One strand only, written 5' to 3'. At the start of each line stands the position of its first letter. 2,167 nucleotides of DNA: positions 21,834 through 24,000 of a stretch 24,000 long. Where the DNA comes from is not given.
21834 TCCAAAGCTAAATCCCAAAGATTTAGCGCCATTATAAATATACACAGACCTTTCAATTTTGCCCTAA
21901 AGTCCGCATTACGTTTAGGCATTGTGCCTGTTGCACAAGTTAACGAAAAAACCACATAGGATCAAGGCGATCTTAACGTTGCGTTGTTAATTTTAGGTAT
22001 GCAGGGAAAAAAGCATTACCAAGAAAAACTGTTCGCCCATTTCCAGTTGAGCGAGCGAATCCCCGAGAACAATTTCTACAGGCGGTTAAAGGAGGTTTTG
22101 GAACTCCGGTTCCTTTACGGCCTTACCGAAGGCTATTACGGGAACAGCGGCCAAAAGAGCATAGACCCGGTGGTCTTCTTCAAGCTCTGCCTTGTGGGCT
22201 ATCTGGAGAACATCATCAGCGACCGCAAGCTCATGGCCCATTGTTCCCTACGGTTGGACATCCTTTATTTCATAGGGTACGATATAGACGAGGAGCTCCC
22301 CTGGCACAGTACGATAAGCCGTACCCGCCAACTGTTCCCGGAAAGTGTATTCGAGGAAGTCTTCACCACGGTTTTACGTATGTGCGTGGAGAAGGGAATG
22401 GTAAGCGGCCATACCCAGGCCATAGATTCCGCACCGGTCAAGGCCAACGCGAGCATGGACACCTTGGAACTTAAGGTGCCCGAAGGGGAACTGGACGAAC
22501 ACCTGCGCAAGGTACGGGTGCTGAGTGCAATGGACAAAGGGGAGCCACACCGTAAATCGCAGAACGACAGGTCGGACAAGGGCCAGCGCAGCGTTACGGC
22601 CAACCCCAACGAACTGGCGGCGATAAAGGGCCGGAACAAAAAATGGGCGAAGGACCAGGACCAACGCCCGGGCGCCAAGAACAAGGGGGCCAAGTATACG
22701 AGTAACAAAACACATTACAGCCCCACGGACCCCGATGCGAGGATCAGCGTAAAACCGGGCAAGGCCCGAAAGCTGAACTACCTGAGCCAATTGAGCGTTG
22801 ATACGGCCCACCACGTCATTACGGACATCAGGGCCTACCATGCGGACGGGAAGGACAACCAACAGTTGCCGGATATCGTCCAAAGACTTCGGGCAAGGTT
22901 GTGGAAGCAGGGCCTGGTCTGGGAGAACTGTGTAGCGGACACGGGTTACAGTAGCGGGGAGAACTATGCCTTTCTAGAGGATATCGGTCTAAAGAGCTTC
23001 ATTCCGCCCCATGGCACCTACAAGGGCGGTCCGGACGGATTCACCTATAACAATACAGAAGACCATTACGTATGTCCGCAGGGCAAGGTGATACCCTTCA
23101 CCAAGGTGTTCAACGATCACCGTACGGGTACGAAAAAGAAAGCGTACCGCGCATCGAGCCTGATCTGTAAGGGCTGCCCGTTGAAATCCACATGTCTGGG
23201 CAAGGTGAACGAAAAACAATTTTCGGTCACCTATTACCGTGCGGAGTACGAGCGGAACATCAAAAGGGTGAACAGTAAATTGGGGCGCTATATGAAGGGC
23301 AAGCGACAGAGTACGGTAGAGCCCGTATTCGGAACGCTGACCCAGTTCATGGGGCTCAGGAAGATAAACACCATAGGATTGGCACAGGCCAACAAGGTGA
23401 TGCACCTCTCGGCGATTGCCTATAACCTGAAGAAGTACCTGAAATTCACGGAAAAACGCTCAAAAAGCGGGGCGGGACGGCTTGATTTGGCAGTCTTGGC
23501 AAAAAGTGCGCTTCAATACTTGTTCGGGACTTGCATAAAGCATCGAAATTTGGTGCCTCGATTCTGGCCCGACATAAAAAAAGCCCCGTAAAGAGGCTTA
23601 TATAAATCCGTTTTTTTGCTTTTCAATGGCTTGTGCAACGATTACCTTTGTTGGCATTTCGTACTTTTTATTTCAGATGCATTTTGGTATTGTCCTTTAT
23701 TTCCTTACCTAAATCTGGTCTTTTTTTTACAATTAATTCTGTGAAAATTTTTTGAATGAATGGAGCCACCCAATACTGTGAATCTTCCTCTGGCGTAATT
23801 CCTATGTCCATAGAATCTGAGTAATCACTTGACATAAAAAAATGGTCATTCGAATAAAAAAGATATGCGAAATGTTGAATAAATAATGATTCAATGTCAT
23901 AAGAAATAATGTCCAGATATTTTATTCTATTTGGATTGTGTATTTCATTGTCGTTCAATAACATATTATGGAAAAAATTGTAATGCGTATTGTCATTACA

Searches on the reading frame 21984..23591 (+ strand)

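Call 8: search_protein_families(library=pfam, proteins=[window:21984-23591:+], max_evalue=0.01)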
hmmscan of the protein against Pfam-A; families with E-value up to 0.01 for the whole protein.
window:21984-23591:+ (535 aa): 3 families
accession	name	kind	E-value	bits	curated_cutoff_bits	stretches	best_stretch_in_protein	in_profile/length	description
PF13751.12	DDE_Tnp_1_6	-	7.5e-20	71.9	25.1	1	363-485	1-124/125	Transposase DDE domain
PF05598.16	DUF772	-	1.1e-19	70.6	23.1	1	56-130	1-74/74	Transposase domain (DUF772)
PF01609.27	DDE_Tnp_1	-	6.9e-12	46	23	1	259-482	29-200/200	Transposase DDE domain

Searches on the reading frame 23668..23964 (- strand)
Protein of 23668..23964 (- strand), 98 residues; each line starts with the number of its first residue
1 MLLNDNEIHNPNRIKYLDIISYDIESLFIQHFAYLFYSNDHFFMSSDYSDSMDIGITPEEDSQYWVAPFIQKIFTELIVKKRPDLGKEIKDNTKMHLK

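Call 8: search_protein_families(library=pfam, proteins=[window:23668-23964:-], max_evalue=0.01)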
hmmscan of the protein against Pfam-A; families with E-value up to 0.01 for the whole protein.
window:23668-23964:- (98 aa): 0 families

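Call 34: find_encoding_contigs(protein=window:23668-23964:-, flank=10000, max_places=4)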
Protein window:23668-23964:- (98 aa): no gene with exactly this product is on record in the collection.
